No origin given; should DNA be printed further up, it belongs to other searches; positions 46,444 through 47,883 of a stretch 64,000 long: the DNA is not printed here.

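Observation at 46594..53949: Five-gene operon: amidohydrolase-2 - orphan SBP - HyuA - HyuB - bicupin dioxygenase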

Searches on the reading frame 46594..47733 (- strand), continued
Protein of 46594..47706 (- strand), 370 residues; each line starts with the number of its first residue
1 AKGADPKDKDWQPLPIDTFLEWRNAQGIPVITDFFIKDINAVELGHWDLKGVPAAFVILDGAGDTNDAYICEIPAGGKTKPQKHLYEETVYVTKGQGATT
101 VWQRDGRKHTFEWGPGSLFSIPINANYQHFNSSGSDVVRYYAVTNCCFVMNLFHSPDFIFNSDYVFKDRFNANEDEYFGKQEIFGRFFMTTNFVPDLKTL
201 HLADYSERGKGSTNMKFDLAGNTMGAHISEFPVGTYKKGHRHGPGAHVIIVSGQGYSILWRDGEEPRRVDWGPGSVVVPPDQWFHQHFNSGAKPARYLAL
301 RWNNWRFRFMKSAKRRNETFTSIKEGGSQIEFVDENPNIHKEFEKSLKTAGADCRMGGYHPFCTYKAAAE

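Call 66: find_related_loci(query=A3, collection=metagenome_contigs, flank=7000)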
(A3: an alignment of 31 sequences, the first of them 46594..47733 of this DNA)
Query A3 (379 aa) in metagenome_contigs; peptide patterns used: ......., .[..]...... (x = any residue, [..] = any of these).
600 stretches matched a pattern (row limit reached: there are more); 449 encode a relative of the query (tblastn E <= 1e-3); the best 80 are kept; 79 distinct loci.
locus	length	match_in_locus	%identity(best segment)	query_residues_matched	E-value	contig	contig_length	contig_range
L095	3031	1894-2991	71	14-378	0e+0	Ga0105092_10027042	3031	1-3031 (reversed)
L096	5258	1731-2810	71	17-375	0e+0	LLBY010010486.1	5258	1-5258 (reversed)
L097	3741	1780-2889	69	7-375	0e+0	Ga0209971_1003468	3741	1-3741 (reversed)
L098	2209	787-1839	71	25-375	0e+0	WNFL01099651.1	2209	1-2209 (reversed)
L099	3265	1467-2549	68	19-377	1e-180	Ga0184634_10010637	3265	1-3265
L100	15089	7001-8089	67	19-379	7e-171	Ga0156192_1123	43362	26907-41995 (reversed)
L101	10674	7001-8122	64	8-379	5e-169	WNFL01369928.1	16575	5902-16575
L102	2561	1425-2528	64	12-378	5e-175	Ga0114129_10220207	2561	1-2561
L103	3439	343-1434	63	9-373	3e-167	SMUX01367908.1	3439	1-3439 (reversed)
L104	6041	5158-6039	72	14-306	4e-151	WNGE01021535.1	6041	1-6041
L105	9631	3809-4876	59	25-379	4e-144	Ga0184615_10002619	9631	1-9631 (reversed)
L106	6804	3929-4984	60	25-377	6e-144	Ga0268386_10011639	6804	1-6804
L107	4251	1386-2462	61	25-375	2e-147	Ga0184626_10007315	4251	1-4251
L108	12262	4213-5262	58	25-375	1e-141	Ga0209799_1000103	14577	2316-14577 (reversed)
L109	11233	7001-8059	58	25-377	8e-140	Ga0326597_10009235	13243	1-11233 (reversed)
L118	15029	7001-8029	53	26-369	8e-120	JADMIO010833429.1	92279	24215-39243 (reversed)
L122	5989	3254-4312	50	11-365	3e-119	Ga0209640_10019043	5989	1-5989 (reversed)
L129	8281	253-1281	51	26-369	7e-114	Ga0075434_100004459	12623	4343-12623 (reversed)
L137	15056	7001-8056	49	25-369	2e-110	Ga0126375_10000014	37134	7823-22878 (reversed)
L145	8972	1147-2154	46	28-365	2e-108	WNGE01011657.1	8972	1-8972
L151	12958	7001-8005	49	26-365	2e-107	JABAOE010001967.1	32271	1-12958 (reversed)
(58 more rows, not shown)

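Call 69: search_protein_families(library=pfam, proteins=[L145:2177-3301:+, L118:5872-6954:+, L108:5277-6803:-, L129:1743-4022:+, L104:3848-5011:+, L100:8065-9861:+, L100:9872-11014:+, L122:4333-5847:+, L151:5999-6745:+, L137:7999-8646:+], max_evalue=0.001)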
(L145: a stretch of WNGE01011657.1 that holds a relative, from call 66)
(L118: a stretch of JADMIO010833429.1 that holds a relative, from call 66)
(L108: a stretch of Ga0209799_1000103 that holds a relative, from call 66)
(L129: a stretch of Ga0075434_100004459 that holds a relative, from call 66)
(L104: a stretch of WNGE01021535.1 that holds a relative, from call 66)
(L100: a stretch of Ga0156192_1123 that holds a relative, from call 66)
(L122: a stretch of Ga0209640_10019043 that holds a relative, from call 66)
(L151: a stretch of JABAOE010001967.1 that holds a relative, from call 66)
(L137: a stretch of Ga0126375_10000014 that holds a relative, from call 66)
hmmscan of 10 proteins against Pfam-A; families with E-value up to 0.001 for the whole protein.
L145:2177-3301:+ (374 aa): 4 families
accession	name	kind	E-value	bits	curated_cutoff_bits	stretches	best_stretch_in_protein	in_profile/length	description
PF13416.11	SBP_bac_8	-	8.2e-12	45.9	27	1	75-332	2-267/279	Bacterial extracellular solute-binding protein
PF01547.30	SBP_bac_1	-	3.2e-10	40.9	26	1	74-310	12-305/307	Bacterial extracellular solute-binding protein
PF13343.11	SBP_bac_6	-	3.8e-09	36.8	24.6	1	141-338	47-235/245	Bacterial extracellular solute-binding protein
PF13531.11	SBP_bac_11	-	2.6e-06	27.8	25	1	74-310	15-217/227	Bacterial extracellular solute-binding protein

L118:5872-6954:+ (360 aa): 2 families
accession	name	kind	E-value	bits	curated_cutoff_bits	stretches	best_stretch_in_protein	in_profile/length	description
PF13379.11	NMT1_2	-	1.1e-14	55.3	24.7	1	70-271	20-241/252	NMT1-like family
PF09084.16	NMT1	-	1e-09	39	20.5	1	72-258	8-200/216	NMT1/THI5 like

L108:5277-6803:- (508 aa): 3 families
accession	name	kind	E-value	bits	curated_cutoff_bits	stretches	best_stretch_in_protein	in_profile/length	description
PF01977.22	UbiD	-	2.4e-73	246.1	23.3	1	118-314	6-206/206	3-octaprenyl-4-hydroxybenzoate carboxy-lyase Rift-related domain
PF20696.2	UbiD_C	-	1.3e-30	106.4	24.2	1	320-446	2-127/127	3-octaprenyl-4-hydroxybenzoate carboxy-lyase C-terminal domain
PF20695.2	UbiD_N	-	1.4e-16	60.7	24.3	1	29-106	1-76/78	3-octaprenyl-4-hydroxybenzoate carboxy-lyase N-terminal domain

L129:1743-4022:+ (759 aa): 3 families
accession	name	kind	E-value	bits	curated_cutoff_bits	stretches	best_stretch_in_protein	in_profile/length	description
PF02738.23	MoCoBD_1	-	4.4e-73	245.8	27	1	160-400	2-244/244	Molybdopterin cofactor-binding domain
PF20256.3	MoCoBD_2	-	1.7e-71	241.4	27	1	433-696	19-283/283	Molybdopterin cofactor-binding domain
PF01315.27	Ald_Xan_dh_C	-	6.6e-30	104.1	31.3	1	21-126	1-110/110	Aldehyde oxidase and xanthine dehydrogenase, a/b hammerhead domain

L104:3848-5011:+ (387 aa): 3 families
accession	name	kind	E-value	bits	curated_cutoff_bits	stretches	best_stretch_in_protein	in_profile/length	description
PF00355.32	Rieske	-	1.7e-22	79.6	20.3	1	27-109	2-83/88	Rieske [2Fe-2S] domain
PF19301.5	LigXa_C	-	6.2e-12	45.7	27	1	309-372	208-272/304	LigXa C-terminal domain like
PF19112.6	VanA_C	-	8.6e-05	23.2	23.5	1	165-280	2-132/193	Vanillate O-demethylase oxygenase C-terminal domain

L100:8065-9861:+ (598 aa): 1 family
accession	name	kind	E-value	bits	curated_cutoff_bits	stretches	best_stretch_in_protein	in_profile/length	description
PF00528.27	BPD_transp_1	-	4.1e-12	46.7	26.4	2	412-582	4-171/184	Binding-protein-dependent transport system inner membrane component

L100:9872-11014:+ (380 aa): 4 families
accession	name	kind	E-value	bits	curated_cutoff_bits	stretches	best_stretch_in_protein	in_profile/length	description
PF00005.33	ABC_tran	-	5.2e-33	115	25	1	31-178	2-136/137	ABC transporter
PF08402.16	TOBE_2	-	2.7e-10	40.7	21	1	304-374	1-73/76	TOBE domain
PF13304.12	AAA_21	-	1e-06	29.5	27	1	145-210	232-299/304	AAA domain, putative AbiEii toxin, Type IV TA system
PF13401.12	AAA_22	-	5.6e-05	23.9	27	1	41-211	6-125/130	AAA domain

L122:4333-5847:+ (504 aa): 3 families
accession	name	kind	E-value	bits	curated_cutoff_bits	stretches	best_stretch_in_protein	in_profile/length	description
PF06277.17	EutA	-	9.2e-124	414.3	27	1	34-497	2-474/475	Ethanolamine utilisation protein EutA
PF14450.12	FtsA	-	2.2e-05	25.2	31.8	1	178-208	3-33/127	Cell division protein FtsA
PF06723.19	MreB_Mbl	-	6e-05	22.5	27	1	155-206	129-178/327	MreB/Mbl protein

L151:5999-6745:+ (248 aa): 3 families
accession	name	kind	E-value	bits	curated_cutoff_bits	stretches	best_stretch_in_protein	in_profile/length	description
PF13561.12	adh_short_C2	-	1.4e-49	169.2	27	1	18-242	9-234/236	Enoyl-(Acyl carrier protein) reductase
PF00106.31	adh_short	-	3.8e-38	131.4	26.6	1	6-197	1-192/195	short chain dehydrogenase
PF08659.16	KR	-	0.00014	22.2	22.6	1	9-178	4-169/180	KR domain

L137:7999-8646:+ (215 aa): 2 families
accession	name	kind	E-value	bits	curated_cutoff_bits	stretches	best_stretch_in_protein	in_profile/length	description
PF13580.11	SIS_2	-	4.6e-28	98.4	27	1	34-167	5-138/138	SIS domain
PF01380.27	SIS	-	1.9e-07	31.4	25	1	110-189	31-110/131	SIS domain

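Call 79: search_solved_structures(query=L104:3848-5011:+, max_evalue=0.001)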
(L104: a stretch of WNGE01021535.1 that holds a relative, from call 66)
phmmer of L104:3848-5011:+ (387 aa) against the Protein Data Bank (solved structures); distinct sequences matched with E-value up to 0.001: 36.
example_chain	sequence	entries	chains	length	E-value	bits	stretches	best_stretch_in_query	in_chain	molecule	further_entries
7fjl_A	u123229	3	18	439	8.7e-57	196.2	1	1-360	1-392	Rieske (2Fe-2S) domain protein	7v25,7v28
7fhr_A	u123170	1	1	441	7.1e-56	193.2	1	1-206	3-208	Putative Phthalate 4,5-dioxygenase, subunit alpha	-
9ina_A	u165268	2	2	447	1.3e-41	146.3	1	3-186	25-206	Rieske (2Fe-2S) domain protein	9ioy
6wn3_A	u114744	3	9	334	8.1e-20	74.4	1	27-186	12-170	SxtT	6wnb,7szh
6wnc_A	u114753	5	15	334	5.8e-19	71.6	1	25-186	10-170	SxtDIOX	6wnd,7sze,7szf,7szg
4nbf_A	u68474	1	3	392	2.9e-17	66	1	23-188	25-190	Terminal oxygenase component of carbazole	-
4nb9_A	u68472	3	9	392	3e-17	66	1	23-188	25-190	Terminal oxygenase component of carbazole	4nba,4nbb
1ww9_A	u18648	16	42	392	3e-17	66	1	23-188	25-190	terminal oxygenase component of carbazole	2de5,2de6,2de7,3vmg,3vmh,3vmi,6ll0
4nbc_A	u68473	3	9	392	3e-17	66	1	23-188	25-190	Terminal oxygenase component of carbazole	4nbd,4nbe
4nb8_A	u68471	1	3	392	3e-17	66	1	23-188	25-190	Terminal oxygenase component of carbazole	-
4nbg_A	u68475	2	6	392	3e-17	66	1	23-188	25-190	Terminal oxygenase component of carbazole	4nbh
7qwt_A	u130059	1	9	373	9.5e-17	64.3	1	19-189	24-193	Rieske (2Fe-2S) domain protein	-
6icp_A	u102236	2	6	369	1.1e-15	60.9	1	21-137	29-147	Methylxanthine N1-demethylase NdmA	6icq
6ick_A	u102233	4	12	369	1.2e-15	60.7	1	21-137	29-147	Methylxanthine N1-demethylase NdmA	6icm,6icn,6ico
3gb4_A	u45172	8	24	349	1.2e-12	50.9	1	23-219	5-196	DdmC | Dicamba O-demethylase, oxygenase component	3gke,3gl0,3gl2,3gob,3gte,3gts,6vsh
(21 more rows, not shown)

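Call 80: search_protein_families(library=ncbifam, proteins=[L104:3848-5011:+, window:46594-47733:-, L108:5277-6803:-, L129:1743-4022:+, L122:4333-5847:+, L001:8821-9978:+], max_evalue=0.00001)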
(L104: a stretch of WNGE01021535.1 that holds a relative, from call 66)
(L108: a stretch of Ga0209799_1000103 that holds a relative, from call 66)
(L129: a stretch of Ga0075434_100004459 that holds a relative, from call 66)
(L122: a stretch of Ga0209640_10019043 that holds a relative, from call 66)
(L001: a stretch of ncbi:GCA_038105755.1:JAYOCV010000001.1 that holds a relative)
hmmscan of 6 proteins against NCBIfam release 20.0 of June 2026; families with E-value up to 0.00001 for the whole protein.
L104:3848-5011:+ (387 aa): 4 families
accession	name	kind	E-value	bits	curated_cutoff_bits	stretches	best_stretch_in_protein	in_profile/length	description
NF052579.1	BetMthstMoxSdmAMthl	equivalog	1.6e-18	66.8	600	1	25-136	16-127/351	4beta-methylsterol monooxygenase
NF041683.1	ant_diox_AndAb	equivalog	5.2e-06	26.6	150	1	27-94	2-67/100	anthranilate 1,2-dioxygenase ferredoxin subunit AndAb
TIGR03229.1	benzo_1_2_benA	equivalog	6e-06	25.4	780.95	0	27-116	39-128/433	benzoate 1,2-dioxygenase large subunit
NF042946.1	3PPDioc_HcaE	equivalog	9.2e-06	24.9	830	0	49-110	60-123/450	3-phenylpropionate/cinnamic acid dioxygenase subunit alpha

window:46594-47733:- (379 aa): 0 families

L108:5277-6803:- (508 aa): 7 families
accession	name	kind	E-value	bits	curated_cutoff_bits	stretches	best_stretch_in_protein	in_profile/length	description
TIGR00148.1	TIGR00148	subfamily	5.2e-110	368.1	244.85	1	25-448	1-437/438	UbiD family decarboxylase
NF041204.1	VdcC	exception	1e-94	317.6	650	1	23-449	2-438/467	non-oxidative hydroxyarylic acid decarboxylases subunit C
TIGR03701.1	mena_SCO4490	equivalog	1.3e-78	264.7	495.9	2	112-417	107-414/433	menaquinone biosynthesis decarboxylase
NF008175.0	PRK10922.1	equivalog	6.2e-72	242.7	788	2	116-448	124-457/497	4-hydroxy-3-polyprenylbenzoate decarboxylase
TIGR02724.1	phenyl_P_beta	equivalog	3.4e-60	203.8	468.95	1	24-477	2-471/472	phenylphosphate carboxylase subunit beta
NF041219.1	BagN_FevL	exception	9e-59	199.3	1000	1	16-412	11-436/502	bagremycin/ferroverdin biosynthesis UbiD family decarboxylase BagN/FevL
TIGR02723.1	phenyl_P_alpha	equivalog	2.4e-47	161.7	564.6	1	26-446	11-442/485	phenylphosphate carboxylase subunit alpha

L129:1743-4022:+ (759 aa): 13 families
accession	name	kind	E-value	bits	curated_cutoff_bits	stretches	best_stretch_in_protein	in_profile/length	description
TIGR03194.1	4hydrxCoA_A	equivalog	1e-167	559.9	994.55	1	11-754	1-745/746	4-hydroxybenzoyl-CoA reductase subunit alpha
NF043082.1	XdhA_XDHase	equivalog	2.1e-154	515.5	780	1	7-757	1-754/758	xanthine dehydrogenase subunit XdhA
NF007426.0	PRK09970.1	equivalog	9e-149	496.9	916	1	5-757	4-757/761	xanthine dehydrogenase molybdenum-binding subunit XdhA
TIGR03196.1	pucD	equivalog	1.1e-136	457.3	783.65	1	7-751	3-754/763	xanthine dehydrogenase subunit D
NF041018.1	glyceraldDH_alpha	equivalog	8.5e-130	434.4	790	1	6-751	2-740/741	glyceraldehyde dehydrogenase subunit alpha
TIGR03311.1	Se_dep_XDH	equivalog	6.3e-122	408.3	830.45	2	6-546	161-682/848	selenium-dependent xanthine dehydrogenase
TIGR03313.1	Se_sel_red_Mo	hypoth_equivalog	1.3e-105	354.1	1101.9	2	166-754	352-948/951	molybdopterin-dependent oxidoreductase Mo/Fe-S-binding subunit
NF041671.1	peri_hyde_PaoC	equivalog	2.7e-101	340.1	1180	1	3-756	14-732/735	aldehyde oxidoreductase molybdenum-binding subunit PaoC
NF040766.1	CODH_aero_grp5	exception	5e-97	325.9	950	1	5-753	3-783/785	aerobic carbon-monoxide dehydrogenase large subunit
TIGR02416.1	CO_dehy_Mo_lg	equivalog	4.4e-94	316.1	991.15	2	20-402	6-396/770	aerobic carbon-monoxide dehydrogenase large subunit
NF045668.1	pterin_aldehy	equivalog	5.6e-94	315.9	1100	2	4-535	172-711/905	molybdopterin-dependent aldehyde oxidoreductase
TIGR02965.1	xanthine_xdhB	equivalog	1.5e-85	287.9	849.5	1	17-740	11-736/758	xanthine dehydrogenase molybdopterin binding subunit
TIGR02969.1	mam_aldehyde_ox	subfamily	1.2e-51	175.4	1912.3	2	173-736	715-1282/1330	aldehyde oxidase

L122:4333-5847:+ (504 aa): 4 families
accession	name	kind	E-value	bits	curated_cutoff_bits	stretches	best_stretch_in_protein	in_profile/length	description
NF007992.0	PRK10719.1-3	equivalog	1.5e-105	353.8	598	1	34-498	4-477/478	ethanolamine ammonia-lyase reactivating factor EutA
NF007993.0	PRK10719.1-4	equivalog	1.5e-83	281.3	769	1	34-497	5-465/467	ethanolamine ammonia-lyase reactivating factor EutA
NF007994.0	PRK10719.1-5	equivalog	1.7e-69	234.9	952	1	36-497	6-472/473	ethanolamine ammonia-lyase reactivating factor EutA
NF007991.0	PRK10719.1-1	equivalog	6.7e-67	226.2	799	1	34-497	5-465/467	ethanolamine ammonia-lyase reactivating factor EutA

L001:8821-9978:+ (385 aa): 3 families
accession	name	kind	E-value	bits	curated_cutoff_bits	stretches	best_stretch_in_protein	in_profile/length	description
NF052579.1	BetMthstMoxSdmAMthl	equivalog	3.4e-18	65.7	600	1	25-212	16-206/351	4beta-methylsterol monooxygenase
NF041683.1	ant_diox_AndAb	equivalog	8.9e-07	29.1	150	1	27-106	2-80/100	anthranilate 1,2-dioxygenase ferredoxin subunit AndAb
TIGR02377.1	MocE_fam_FeS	subfamily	4.9e-06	26.5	136.15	0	31-106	5-81/101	MocE family 2Fe-2S type ferredoxin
